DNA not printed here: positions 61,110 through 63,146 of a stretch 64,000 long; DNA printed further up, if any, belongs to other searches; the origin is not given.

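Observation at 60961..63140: AT-rich TnpB/Cas12-like RuvC plus zinc-finger gene inside a phage early region, with an inverted-repeat-flanked promoter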

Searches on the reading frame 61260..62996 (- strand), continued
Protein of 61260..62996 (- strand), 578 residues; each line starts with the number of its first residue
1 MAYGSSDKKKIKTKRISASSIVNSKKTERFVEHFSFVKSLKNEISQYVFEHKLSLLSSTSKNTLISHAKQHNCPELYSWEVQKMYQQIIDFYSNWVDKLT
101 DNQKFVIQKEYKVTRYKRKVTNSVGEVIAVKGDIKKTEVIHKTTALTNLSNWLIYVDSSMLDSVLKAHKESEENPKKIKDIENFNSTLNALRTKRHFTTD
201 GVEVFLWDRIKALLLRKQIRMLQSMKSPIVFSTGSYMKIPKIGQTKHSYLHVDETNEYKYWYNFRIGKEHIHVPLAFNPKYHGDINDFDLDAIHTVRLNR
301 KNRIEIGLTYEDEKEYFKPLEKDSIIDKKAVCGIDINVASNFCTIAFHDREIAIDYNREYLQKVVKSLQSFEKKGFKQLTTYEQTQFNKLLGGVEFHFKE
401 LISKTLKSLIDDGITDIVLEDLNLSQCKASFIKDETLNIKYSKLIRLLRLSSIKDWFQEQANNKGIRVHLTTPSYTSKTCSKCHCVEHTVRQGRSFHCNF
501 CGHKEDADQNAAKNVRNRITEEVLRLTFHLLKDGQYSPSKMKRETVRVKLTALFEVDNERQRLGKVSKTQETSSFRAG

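Call 43: predict_structure(alignment_id=A2)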
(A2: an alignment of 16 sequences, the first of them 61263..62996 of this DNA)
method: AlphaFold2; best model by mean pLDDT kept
length: 578 residues; sequences in the alignment: 16
mean_pLDDT: 69.3   pTM: 0.45
mean pLDDT of the five models: 69.3, 67.8, 64.9, 63.5, 61.3
residues with pLDDT >= 90: 54; 70-90: 306; 50-70: 79; < 50: 139
segments of 3 or more residues with pLDDT < 50: 1-27, 233-317, 555-578
pLDDT, mean of each block of 10 residues (from residue 1): 33 29 41 70 91 88 89 69 80 80 83 71 69 74 86 87 87 88 90 79 81 89 83 41 33 42 39 40 42 35 31 46 79 81 88 83 82 76 80 72 82 88 61 66 66 74 76 81 75 73 86 89 84 83 80 48 38 32
secondary structure, 60 per line:
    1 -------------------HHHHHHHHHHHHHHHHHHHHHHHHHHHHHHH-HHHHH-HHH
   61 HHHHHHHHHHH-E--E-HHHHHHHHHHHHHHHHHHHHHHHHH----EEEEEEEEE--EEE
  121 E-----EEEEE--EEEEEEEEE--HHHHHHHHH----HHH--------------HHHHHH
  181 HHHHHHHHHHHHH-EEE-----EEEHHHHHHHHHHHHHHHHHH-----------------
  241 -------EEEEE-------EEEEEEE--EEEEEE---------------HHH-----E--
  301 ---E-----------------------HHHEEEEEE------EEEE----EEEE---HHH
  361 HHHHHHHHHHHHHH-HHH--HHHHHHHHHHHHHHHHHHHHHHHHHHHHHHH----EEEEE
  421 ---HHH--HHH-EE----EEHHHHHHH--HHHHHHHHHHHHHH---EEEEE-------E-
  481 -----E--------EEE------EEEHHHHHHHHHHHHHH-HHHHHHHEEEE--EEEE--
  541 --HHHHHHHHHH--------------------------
elements in order: H20-50 H52-56 H58-71 H78-102 E107-115 E118-121 E127-131 E134-142 H145-153 H175-193 E195-197 E203-205 H206-223 E248-252 E260-266 E269-274 E331-336 E343-346 E351-354 H358-374 H381-411 E416-420 H441-447 H450-463 E467-471 E495-497 E504-506 H507-520 H522-528 E529-532 E535-538 H543-552

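Call 49: fold_search(model_id=the predicted structure, library=pdb)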
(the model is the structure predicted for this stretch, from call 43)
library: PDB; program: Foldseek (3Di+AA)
matches with E <= 10: 220; with E <= 0.001: 36
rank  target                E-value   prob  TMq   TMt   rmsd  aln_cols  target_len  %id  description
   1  8j3r_A                4.5e-09  1.00  0.28  0.37  21.4       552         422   12  Cryo-EM structure of the AsCas12f-HKRA-sgRNAS3-5v7-target DNA (released 2023-09-27)
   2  8j12_B                5.0e-09  1.00  0.26  0.37  25.6       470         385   16  Cryo-EM structure of the AsCas12f-sgRNA-target DNA ternary complex (released 2023-09-27)
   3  8j3r_B                1.8e-08  1.00  0.24  0.35  25.9       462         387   16  Cryo-EM structure of the AsCas12f-HKRA-sgRNAS3-5v7-target DNA (released 2023-09-27)
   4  8j1j_A                2.1e-08  1.00  0.26  0.35  22.9       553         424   11  Cryo-EM structure of the AsCas12f-YHAM-sgRNAS3-5v7-target DNA (released 2023-09-27)
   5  8dc2_A                4.5e-08  1.00  0.32  0.28  19.6       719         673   12  Cryo-EM structure of CasLambda (Cas12l) bound to crRNA and DNA (released 2022-12-14)
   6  8j1j_B                4.9e-08  1.00  0.26  0.38  28.4       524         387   12  Cryo-EM structure of the AsCas12f-YHAM-sgRNAS3-5v7-target DNA (released 2023-09-27)
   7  9izr_A                5.2e-08  1.00  0.30  0.24  21.7       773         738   13  Cryo-EM structure of CasLambda2-crRNA-target DNA ternary complex in the NTS-cleaving state (released 2025-06-11)
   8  9izm_A                6.6e-08  1.00  0.31  0.24  20.8       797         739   12  Cryo-EM structure of CasLambda2-crRNA binary complex (released 2025-06-11)
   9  7wju_A                8.5e-08  1.00  0.26  0.35  22.4       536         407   12  Cryo-EM structure of the AsCas12f1-sgRNAv1-dsDNA ternary complex (released 2023-01-18)
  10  8j12_A                1.0e-07  1.00  0.25  0.33  18.9       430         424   17  Cryo-EM structure of the AsCas12f-sgRNA-target DNA ternary complex (released 2023-09-27)
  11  8dzj_A                1.1e-07  1.00  0.28  0.38  24.1       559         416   12  Cryo-EM structure of Acidibacillus sulfuroxidans Cas12f in complex with sgRNA and target DNA (released 2023-07-12)
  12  8iaz_A                1.1e-07  1.00  0.27  0.38  16.9       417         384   15  Cryo-EM structure of the ISFba1 TnpB-reRNA-dsDNA complex (released 2024-04-17)
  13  9b0l_P                1.3e-07  1.00  0.29  0.35  20.6       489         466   14  Cryo-EM structure of Acanthamoeba polyphaga mimivirus Fanzor2 ternary complex (released 2024-10-09)
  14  9izq_A                2.5e-07  1.00  0.33  0.26  20.4       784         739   13  Cryo-EM structure of CasLambda2-crRNA-target DNA ternary complex in the intermediate state (released 2025-06-11)
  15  9i8y_A                2.5e-07  1.00  0.25  0.34  23.8       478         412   15  SpCas12Cas12f1 in complex with sgRNA and cognate DNA (released 2025-07-23)
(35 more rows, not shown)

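Call 59: find_encoding_contigs(protein=P0038, flank=1500, max_places=3)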
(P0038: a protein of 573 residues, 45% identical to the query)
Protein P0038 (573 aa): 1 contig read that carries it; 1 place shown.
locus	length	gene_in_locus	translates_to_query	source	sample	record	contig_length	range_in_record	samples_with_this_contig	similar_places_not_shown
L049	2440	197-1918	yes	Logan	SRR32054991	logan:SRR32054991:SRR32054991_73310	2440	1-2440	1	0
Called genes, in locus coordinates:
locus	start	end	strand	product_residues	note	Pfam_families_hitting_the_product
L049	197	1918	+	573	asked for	PF07282:Cas12f1-like_TNB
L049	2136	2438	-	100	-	?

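Call 60: find_encoding_contigs(protein=P0027, flank=3000, max_places=3)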
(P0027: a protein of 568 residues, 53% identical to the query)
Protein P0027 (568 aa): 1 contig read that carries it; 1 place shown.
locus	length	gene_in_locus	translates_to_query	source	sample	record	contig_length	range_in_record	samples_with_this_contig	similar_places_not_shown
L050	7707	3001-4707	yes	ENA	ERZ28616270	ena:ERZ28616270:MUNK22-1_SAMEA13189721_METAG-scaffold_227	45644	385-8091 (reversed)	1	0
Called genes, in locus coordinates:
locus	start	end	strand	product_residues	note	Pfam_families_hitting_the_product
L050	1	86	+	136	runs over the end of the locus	-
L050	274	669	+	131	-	-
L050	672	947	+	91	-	-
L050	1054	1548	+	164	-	-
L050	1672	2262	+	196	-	-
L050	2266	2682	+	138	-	-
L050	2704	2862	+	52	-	-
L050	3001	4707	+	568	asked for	PF07282:Cas12f1-like_TNB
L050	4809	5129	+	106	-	-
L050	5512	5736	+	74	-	-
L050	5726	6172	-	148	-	-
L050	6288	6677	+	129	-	-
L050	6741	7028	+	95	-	-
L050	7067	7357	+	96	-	-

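Call 71: search_solved_structures(query=A2, max_evalue=0.01, show_alignments=1)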
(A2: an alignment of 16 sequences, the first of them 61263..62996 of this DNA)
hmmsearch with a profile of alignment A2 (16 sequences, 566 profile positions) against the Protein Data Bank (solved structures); distinct sequences matched with E-value up to 0.01: 28.
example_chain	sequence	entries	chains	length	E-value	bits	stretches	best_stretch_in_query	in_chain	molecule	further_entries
8j1j_A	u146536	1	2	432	2.6e-13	52.6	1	449-505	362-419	Transposase IS605 OrfB C-terminal domain-containing protein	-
8j12_A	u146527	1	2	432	3e-13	52.4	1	449-505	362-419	Transposase IS605 OrfB C-terminal domain-containing protein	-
8j3r_A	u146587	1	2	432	4.4e-13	51.9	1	449-505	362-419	Transposase IS605 OrfB C-terminal domain-containing protein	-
8dzj_A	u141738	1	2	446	1e-12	50.6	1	449-505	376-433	OrfB_Zn_ribbon domain-containing protein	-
7wju_A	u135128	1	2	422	1.1e-12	50.5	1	449-505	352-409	OrfB_Zn_ribbon domain-containing protein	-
9nzq_A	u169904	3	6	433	1.8e-12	49.8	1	432-514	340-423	Cas12f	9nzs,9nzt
23vu_A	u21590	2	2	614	2.1e-12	49.6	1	387-513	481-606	UnCas12m4a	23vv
8hr5_A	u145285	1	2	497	2e-11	46.4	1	418-505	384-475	Transposase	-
9nzp_A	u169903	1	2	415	2.1e-09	39.7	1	433-505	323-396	IS200/IS605 family element transposase accessory protein TnpB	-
8iaz_A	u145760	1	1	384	3.2e-08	35.8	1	354-512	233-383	Transposase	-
7odf_A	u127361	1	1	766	8.4e-08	34.4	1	396-502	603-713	Cas_phi3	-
7l48_A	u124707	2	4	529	1.8e-07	33.3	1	445-506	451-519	Cas12f | Cas12f1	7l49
7c7l_A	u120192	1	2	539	1.9e-07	33.3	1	451-506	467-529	CRISPR-associated protein Cas14a.1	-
9i8y_A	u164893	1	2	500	5.8e-07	31.7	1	443-494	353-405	CRISPR-associated endodeoxyribonuclease Cas12f1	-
8iew_A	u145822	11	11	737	1.1e-05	27.4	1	444-507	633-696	Cas005 | Cas12j-SF05 | Cas12-1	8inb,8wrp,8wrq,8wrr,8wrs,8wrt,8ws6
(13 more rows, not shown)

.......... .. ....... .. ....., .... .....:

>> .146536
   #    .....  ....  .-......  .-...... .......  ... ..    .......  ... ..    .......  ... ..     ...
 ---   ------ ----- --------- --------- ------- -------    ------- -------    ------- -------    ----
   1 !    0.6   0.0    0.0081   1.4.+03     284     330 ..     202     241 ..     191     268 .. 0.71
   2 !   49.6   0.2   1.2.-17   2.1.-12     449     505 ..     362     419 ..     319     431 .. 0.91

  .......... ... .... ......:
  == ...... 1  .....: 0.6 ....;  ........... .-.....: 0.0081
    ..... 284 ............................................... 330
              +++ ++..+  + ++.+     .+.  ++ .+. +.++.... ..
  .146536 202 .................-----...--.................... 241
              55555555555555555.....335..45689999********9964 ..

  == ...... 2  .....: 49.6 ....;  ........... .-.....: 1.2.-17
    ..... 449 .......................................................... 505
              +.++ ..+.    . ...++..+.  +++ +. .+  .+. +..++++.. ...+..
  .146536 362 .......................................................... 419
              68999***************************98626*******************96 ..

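Call 75: list_cluster_members(proteins=[P0018, P0042, P0052, P0091, P0003, P0089])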
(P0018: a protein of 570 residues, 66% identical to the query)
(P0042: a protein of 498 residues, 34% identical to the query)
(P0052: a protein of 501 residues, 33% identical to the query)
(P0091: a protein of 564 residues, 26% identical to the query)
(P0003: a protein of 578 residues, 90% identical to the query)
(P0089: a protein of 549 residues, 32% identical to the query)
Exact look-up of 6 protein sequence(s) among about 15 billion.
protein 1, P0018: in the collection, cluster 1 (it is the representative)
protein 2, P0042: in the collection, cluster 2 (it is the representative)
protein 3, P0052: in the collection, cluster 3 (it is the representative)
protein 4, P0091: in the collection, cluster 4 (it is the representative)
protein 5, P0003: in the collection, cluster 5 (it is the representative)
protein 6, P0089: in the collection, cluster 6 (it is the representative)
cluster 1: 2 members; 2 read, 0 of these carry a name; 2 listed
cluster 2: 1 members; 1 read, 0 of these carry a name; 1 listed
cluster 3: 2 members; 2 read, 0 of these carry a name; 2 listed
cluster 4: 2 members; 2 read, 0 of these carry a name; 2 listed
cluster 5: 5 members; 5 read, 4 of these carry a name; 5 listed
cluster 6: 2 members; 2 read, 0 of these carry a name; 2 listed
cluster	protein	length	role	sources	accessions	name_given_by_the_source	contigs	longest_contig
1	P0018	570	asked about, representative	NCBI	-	-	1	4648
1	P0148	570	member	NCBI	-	-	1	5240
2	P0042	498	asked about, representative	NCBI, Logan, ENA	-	-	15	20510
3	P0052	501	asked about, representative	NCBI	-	-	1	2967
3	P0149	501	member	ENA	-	-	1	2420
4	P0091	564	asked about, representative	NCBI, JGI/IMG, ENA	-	-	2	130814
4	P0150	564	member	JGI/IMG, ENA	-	-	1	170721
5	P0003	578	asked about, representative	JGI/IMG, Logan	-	IS605 OrfB family transposase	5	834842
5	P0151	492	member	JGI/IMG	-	transcription elongation factor Elf1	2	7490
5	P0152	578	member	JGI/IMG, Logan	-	IS605 OrfB family transposase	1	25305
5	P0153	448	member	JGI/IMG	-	transcription elongation factor Elf1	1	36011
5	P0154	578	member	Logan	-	-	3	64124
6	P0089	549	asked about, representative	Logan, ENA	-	-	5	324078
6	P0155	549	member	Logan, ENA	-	-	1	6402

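Call 88: fold_search(model_id=the predicted structure, library=viral)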
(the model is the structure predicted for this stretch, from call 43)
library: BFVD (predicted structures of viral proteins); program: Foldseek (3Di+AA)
matches with E <= 10: 264; with E <= 0.001: 41
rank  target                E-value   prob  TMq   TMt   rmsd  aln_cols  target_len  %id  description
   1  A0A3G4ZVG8            2.7e-09  1.00  0.29  0.33  24.8       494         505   14  Transposase [Edafosvirus sp.]
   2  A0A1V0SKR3            3.1e-09  1.00  0.28  0.44  17.5       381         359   13  Transposase [Klosneuvirus KNV1]
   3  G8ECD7                3.6e-09  1.00  0.28  0.62   5.3       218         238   21  (no name in the UniProt tables at hand)
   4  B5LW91                4.6e-09  1.00  0.29  0.40  21.0       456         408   12  Putative transposase [Feldmannia species virus]
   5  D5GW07                5.9e-09  1.00  0.34  0.45  26.7       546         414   14  ISCaje1 transposase [Campylobacter phage CPt10]
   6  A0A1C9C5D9            7.6e-09  1.00  0.29  0.52   4.7       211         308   15  Putative transposase [Heterosigma akashiwo virus 01]
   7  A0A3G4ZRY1            8.3e-09  1.00  0.31  0.32  29.0       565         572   12  Putative transposase [Edafosvirus sp.]
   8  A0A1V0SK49            1.5e-08  1.00  0.29  0.32  20.1       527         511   15  Transposase [Klosneuvirus KNV1]
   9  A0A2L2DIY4            1.7e-08  1.00  0.29  0.32  20.5       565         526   14  Transposase [Acanthamoeba polyphaga mimivirus]
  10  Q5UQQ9                2.5e-08  1.00  0.28  0.30  21.1       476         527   15  TnpB-like protein R854 [Acanthamoeba polyphaga mimivirus]
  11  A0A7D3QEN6            3.5e-08  1.00  0.28  0.34  23.6       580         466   14  (no name in the UniProt tables at hand)
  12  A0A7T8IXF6            4.3e-08  1.00  0.28  0.40  18.1       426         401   14  (no name in the UniProt tables at hand)
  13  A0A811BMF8            5.5e-08  1.00  0.30  0.27  29.6       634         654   12  Transposase [Pandoravirus japonicus]
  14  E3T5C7                6.8e-08  1.00  0.28  0.38   4.3       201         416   21  Putative transposase [Cafeteria roenbergensis virus (strain BV-PW1)]
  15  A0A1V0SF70            1.0e-07  1.00  0.30  0.21  27.9       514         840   12  Transposase [Hokovirus HKV1]
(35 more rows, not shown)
